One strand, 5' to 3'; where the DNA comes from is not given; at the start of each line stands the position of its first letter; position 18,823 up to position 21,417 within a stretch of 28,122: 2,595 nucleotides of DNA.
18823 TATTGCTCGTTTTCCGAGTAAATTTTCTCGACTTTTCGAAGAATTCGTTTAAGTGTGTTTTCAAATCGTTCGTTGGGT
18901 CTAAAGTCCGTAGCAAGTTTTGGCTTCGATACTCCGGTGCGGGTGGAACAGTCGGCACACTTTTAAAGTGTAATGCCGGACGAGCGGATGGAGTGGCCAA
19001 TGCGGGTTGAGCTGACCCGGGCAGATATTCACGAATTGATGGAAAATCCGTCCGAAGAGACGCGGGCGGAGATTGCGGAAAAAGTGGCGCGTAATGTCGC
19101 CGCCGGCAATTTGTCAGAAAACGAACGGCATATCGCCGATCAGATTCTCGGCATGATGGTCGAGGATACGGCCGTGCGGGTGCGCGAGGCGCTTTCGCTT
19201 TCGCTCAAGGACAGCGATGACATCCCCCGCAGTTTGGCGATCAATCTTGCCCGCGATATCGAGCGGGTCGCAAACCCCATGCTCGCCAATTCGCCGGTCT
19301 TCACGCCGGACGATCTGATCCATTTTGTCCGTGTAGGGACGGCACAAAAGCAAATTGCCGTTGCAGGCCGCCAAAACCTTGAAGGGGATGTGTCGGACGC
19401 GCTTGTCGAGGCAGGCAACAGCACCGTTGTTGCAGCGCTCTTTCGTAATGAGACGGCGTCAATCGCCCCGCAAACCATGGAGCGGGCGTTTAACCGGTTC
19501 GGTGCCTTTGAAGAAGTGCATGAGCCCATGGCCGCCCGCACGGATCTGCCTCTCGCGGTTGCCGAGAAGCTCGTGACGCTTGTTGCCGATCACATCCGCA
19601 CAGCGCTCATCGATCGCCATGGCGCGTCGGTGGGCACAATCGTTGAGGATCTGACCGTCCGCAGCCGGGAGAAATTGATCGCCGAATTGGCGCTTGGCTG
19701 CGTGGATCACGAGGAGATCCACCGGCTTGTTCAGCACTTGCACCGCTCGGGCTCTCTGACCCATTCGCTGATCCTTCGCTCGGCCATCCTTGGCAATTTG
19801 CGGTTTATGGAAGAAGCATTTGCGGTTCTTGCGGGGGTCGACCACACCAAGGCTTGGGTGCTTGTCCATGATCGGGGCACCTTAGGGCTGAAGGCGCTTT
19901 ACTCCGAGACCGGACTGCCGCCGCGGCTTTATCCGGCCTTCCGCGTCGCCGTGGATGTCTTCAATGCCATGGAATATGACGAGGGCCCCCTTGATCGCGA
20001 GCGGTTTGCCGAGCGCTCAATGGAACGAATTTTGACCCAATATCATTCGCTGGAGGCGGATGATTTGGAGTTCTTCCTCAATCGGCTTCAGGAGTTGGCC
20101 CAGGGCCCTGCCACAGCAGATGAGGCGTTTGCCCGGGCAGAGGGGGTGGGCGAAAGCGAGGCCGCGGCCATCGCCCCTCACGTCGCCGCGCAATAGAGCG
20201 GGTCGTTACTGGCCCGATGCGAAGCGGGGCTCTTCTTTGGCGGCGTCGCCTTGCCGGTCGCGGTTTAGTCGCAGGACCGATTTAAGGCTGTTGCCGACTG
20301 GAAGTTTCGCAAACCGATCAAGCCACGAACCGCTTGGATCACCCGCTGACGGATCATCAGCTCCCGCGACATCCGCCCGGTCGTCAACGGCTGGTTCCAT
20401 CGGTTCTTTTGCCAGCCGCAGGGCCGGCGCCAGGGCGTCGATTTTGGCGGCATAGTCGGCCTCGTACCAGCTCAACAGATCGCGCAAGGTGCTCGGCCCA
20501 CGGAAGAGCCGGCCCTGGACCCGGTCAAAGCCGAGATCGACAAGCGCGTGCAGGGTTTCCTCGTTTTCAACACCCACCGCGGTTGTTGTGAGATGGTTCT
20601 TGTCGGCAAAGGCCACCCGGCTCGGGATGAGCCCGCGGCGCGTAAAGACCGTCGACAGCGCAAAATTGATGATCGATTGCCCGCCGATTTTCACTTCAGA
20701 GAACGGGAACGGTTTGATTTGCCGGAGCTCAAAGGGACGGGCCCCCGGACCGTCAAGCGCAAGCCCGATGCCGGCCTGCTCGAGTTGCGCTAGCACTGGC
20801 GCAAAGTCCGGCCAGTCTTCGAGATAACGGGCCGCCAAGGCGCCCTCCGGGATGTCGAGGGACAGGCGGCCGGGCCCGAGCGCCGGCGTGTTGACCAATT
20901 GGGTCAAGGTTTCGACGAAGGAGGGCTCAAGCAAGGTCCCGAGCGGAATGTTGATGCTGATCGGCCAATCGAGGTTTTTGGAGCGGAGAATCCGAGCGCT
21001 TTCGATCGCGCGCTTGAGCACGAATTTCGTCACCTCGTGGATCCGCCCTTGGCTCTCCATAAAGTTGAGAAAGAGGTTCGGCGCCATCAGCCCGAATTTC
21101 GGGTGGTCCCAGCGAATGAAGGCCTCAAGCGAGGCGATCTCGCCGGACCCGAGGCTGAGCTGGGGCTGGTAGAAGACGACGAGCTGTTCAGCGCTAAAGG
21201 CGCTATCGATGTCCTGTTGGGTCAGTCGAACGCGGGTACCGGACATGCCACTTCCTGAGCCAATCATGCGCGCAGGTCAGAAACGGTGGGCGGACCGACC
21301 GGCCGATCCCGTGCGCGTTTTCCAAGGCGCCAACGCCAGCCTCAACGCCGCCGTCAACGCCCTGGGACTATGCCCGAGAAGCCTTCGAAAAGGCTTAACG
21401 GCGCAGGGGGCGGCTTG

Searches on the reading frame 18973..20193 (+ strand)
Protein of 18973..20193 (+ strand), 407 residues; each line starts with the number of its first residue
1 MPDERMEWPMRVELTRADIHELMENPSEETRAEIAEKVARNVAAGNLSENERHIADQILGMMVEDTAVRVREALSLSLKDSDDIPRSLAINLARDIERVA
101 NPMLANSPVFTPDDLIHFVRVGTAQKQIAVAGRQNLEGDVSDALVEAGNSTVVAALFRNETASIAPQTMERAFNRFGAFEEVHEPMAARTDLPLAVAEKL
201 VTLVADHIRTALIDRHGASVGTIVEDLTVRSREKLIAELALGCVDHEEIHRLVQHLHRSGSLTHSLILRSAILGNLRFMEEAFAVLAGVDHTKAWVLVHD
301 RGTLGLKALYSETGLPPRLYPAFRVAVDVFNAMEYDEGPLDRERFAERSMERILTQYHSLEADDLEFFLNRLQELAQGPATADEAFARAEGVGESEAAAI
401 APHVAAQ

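Call 25: search_protein_families(library=ncbifam, proteins=[window:18973-20193:+], max_evalue=0.00001)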
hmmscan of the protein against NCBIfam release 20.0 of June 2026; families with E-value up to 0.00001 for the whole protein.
window:18973-20193:+ (407 aa): 1 family
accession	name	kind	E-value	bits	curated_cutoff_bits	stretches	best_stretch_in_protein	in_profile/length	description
NF052659.1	SpbR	equivalog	4.1e-123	411.1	400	1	14-372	1-358/358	SpbR family protein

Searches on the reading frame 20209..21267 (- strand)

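Call 25: search_protein_families(library=ncbifam, proteins=[window:20209-21267:-], max_evalue=0.00001)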
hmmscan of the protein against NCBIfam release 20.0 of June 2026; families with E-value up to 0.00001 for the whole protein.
window:20209-21267:- (353 aa): 10 families
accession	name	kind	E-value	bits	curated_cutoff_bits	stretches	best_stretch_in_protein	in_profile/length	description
NF007474.0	PRK10060.1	equivalog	8.7e-30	103.5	782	1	20-272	413-658/663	cyclic di-GMP phosphodiesterase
NF052596.1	RR_EAL_PvrR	equivalog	2.1e-27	95.8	580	1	14-262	141-383/398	response regulator cyclic di-GMP phosphodiesterase PvrR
NF008467.0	PRK11359.1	equivalog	1.7e-24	85.8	857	1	20-275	549-799/800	oxygen-sensing cyclic-di-GMP phosphodiesterase DosP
NF008807.1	PRK11829.1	equivalog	1.3e-23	83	733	1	11-269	410-663/670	biofilm formation regulator HmsP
NF045675.1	PhdiestaseDibA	equivalog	2.3e-23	82.4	980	1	12-260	375-617/623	phosphodiesterase DibA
NF052458.1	PhdiestGepA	equivalog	2e-22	79.2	1200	1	11-261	588-834/840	phosphodiesterase GepA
NF007839.0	PRK10551.1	equivalog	3.4e-20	72.1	461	1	17-273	265-515/518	cyclic di-GMP phosphodiesterase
NF053781.1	cdiGMPphdstlr2612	equivalog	3.9e-20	71.2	1600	1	13-267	1014-1264/1268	Tlr1612 family c-di-GMP phosphodiesterase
NF007298.0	PRK09776.1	equivalog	9.5e-11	40.3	1135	1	50-265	895-1103/1111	diguanylate cyclase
NF008281.1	PRK11059.1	equivalog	5.6e-07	28.2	663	1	20-259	401-630/633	RNase E specificity factor CsrD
